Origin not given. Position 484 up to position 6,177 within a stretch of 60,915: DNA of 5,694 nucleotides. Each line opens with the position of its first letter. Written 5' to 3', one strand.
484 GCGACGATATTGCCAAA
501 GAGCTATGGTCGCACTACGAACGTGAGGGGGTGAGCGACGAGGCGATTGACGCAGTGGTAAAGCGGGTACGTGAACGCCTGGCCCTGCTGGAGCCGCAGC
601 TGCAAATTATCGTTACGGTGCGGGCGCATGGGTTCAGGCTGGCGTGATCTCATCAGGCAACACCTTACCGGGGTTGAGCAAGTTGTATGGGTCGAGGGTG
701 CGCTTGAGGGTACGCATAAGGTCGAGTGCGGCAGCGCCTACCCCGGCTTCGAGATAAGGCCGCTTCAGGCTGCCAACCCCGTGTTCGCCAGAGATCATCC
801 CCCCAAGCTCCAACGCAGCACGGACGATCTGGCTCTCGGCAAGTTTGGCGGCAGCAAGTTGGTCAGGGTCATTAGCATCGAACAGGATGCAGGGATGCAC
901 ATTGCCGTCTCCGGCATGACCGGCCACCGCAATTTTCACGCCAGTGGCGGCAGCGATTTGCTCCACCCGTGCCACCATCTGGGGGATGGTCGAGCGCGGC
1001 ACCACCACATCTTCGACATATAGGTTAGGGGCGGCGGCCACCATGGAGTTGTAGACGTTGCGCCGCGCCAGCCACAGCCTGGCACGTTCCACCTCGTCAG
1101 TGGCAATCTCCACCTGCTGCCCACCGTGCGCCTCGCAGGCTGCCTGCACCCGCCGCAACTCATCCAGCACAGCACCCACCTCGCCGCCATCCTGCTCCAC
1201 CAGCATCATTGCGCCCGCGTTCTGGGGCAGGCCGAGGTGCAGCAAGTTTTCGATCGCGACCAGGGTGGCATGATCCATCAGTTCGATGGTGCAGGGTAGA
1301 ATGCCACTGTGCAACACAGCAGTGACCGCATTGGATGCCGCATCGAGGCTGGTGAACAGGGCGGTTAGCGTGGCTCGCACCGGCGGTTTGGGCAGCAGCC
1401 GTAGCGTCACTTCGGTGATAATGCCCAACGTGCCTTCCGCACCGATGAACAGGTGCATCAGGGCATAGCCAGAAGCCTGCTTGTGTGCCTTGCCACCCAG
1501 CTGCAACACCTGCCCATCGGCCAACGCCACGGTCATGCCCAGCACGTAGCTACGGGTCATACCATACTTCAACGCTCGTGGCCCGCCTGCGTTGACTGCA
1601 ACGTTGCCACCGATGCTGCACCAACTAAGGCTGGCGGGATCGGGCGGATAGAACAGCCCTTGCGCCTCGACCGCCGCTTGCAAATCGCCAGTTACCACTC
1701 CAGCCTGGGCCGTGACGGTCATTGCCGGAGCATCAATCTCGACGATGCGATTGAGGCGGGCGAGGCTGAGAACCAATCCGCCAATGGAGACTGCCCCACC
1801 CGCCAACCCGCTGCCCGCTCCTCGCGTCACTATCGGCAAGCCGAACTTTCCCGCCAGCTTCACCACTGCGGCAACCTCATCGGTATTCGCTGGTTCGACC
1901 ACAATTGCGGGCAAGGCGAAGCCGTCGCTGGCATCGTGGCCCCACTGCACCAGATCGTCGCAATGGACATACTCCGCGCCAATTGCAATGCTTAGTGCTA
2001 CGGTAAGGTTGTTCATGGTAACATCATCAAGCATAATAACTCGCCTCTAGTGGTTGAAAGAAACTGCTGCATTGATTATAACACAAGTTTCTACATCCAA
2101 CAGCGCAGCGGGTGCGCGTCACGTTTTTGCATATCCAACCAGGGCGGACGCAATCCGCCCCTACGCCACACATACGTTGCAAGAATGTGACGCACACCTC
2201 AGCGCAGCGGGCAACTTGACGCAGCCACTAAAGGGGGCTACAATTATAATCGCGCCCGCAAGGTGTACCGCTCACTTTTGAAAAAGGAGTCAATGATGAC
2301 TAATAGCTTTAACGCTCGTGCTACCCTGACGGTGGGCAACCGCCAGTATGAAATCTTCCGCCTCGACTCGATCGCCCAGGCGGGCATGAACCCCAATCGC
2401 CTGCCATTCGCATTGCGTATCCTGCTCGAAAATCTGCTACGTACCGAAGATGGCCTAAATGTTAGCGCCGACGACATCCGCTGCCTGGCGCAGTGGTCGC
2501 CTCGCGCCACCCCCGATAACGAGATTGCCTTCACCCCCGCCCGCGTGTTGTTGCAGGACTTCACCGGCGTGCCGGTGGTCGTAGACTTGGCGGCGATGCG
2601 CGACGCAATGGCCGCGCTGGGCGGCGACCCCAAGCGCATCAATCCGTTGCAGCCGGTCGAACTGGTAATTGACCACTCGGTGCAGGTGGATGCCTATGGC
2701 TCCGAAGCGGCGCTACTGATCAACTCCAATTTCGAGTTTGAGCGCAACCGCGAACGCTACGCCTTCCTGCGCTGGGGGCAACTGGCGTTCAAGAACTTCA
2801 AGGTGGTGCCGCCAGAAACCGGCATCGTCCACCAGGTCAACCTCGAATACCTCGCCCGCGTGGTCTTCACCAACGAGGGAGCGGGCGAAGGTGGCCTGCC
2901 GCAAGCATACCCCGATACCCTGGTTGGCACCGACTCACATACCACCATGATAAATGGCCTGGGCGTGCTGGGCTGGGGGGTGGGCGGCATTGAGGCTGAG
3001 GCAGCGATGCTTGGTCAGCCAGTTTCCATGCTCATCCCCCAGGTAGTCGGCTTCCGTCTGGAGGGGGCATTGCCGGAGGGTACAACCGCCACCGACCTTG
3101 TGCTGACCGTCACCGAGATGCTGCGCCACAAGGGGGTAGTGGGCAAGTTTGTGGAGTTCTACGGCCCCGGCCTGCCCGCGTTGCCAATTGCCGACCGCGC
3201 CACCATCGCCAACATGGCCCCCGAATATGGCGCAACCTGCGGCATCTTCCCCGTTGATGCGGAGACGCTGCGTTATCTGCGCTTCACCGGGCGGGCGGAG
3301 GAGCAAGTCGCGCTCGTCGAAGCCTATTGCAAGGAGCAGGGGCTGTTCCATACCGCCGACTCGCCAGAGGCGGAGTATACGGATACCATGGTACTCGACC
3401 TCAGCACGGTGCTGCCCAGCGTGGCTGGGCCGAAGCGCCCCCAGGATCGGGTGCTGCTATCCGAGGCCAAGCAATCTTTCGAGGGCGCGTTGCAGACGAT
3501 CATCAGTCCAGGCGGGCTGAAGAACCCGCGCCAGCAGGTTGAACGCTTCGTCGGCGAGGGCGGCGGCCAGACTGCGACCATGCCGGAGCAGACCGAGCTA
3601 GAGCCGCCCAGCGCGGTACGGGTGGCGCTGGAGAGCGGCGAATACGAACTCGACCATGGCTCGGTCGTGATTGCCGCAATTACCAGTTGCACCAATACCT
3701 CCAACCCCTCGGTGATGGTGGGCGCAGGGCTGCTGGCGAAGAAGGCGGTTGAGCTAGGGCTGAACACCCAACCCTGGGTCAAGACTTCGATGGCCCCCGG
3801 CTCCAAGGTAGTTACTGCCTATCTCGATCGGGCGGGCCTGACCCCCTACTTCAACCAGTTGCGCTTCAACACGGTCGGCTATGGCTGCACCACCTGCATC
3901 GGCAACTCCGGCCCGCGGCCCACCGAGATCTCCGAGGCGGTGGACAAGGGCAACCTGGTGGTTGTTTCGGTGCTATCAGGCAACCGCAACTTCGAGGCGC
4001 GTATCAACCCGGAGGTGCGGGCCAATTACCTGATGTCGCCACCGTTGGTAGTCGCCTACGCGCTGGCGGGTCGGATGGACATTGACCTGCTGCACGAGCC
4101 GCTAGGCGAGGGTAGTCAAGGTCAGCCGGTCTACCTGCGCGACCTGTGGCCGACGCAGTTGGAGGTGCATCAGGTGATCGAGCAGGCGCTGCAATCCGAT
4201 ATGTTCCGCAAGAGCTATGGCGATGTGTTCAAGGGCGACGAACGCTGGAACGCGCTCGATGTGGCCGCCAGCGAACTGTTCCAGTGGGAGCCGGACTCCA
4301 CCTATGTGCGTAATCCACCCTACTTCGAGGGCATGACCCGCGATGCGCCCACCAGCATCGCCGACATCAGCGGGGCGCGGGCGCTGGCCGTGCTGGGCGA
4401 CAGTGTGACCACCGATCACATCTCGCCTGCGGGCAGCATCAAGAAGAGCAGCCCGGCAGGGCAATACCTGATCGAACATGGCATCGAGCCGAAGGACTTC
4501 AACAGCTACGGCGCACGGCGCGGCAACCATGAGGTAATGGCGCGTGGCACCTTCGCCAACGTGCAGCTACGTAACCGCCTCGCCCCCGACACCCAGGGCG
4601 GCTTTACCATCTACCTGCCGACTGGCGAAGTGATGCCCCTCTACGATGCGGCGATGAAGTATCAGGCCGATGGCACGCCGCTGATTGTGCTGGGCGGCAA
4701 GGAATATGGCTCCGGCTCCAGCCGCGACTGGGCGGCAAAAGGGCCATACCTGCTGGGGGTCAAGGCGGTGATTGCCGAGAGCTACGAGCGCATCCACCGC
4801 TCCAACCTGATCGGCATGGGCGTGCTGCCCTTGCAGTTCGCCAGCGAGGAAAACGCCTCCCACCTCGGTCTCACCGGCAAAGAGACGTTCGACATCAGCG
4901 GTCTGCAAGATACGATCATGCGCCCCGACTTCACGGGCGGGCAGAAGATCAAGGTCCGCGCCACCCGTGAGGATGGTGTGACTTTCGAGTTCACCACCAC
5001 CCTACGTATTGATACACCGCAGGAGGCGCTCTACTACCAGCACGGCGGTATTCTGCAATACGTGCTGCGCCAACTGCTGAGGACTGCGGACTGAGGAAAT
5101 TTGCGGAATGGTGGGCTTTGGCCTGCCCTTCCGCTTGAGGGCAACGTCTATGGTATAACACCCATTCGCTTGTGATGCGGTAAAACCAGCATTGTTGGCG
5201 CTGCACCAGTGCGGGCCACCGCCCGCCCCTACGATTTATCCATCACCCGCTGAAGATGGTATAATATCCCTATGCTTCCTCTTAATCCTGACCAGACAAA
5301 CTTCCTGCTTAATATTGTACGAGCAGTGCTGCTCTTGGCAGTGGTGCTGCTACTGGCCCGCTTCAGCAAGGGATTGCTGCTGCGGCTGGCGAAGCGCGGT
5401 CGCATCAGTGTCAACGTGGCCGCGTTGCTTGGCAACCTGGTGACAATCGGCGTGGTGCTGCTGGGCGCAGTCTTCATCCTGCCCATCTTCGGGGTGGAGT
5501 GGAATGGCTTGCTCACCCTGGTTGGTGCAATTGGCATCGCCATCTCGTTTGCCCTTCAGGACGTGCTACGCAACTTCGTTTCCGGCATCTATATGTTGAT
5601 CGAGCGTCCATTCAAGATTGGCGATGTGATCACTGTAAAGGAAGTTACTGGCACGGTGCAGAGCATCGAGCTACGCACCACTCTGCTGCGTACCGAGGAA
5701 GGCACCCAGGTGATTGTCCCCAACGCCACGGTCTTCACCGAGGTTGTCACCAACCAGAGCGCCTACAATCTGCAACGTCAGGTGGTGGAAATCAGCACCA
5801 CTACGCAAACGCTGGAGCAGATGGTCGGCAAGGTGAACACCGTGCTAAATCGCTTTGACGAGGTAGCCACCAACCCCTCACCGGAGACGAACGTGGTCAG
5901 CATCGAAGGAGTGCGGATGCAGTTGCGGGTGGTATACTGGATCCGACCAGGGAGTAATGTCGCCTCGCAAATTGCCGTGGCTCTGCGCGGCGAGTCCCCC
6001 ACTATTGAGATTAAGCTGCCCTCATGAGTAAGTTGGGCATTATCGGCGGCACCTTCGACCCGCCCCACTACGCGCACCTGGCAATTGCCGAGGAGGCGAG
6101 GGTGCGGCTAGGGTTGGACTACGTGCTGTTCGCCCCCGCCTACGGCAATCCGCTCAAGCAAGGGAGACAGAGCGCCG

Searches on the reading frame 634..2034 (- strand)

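Call 58: search_protein_families(library=pfam, proteins=[window:634-2034:-], max_evalue=0.00001)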
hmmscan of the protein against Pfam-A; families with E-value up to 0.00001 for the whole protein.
window:634-2034:- (466 aa): 2 families
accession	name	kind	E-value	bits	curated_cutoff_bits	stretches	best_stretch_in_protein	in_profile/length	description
PF02913.24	FAD-oxidase_C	-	2.9e-69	234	21.2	1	216-458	1-248/248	FAD linked oxidases, C-terminal domain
PF01565.28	FAD_binding_4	-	2.1e-44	151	26.4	1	42-179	1-138/139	FAD binding domain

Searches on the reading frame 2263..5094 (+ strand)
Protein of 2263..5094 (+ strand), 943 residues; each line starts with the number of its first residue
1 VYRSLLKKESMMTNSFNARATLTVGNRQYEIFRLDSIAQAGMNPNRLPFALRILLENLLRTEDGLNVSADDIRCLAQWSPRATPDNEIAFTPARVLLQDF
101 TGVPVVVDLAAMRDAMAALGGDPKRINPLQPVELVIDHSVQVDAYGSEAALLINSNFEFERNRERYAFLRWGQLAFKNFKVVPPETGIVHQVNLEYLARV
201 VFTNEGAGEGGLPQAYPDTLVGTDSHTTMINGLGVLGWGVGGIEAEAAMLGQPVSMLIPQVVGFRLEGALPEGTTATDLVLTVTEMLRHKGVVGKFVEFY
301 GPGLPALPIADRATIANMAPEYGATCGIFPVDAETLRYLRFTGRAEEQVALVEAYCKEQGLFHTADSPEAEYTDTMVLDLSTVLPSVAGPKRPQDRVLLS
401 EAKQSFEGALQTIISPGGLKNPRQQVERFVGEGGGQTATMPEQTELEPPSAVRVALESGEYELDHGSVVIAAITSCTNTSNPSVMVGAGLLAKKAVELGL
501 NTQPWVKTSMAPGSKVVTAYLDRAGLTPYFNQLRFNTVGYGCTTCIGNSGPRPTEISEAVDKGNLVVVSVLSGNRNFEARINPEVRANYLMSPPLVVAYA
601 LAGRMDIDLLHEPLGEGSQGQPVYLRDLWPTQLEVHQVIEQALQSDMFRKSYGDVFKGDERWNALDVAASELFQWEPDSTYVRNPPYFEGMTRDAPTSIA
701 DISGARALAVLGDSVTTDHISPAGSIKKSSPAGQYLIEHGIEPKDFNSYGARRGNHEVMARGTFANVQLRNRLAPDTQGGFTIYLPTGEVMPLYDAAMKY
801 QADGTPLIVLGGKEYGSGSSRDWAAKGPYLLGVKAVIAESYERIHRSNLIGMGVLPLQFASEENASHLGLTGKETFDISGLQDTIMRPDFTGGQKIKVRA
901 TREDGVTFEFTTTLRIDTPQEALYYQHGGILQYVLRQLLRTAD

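Call 58: search_protein_families(library=pfam, proteins=[window:2263-5094:+], max_evalue=0.00001)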
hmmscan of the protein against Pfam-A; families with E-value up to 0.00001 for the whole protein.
window:2263-5094:+ (943 aa): 2 families
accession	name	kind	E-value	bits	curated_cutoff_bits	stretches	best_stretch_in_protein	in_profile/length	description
PF00330.25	Aconitase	-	8.4e-164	546.4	28.7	1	85-603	13-463/463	Aconitase family (aconitate hydratase)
PF00694.25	Aconitase_C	-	1.3e-43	148.9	22.8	1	734-861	3-130/131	Aconitase C-terminal domain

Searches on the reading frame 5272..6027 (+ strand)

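Call 58: search_protein_families(library=pfam, proteins=[window:5272-6027:+], max_evalue=0.00001)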
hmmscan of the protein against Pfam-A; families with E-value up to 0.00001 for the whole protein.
window:5272-6027:+ (251 aa): 2 families
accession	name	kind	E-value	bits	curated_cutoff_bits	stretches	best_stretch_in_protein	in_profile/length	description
PF00924.24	MS_channel_2nd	-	2.3e-23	82.5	20.2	1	97-163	1-67/68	Mechanosensitive ion channel, beta-domain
PF21088.3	MS_channel_1st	-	5.5e-08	33.1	23.1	1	55-96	1-42/42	Mechanosensitive ion channel, transmembrane helices 2/3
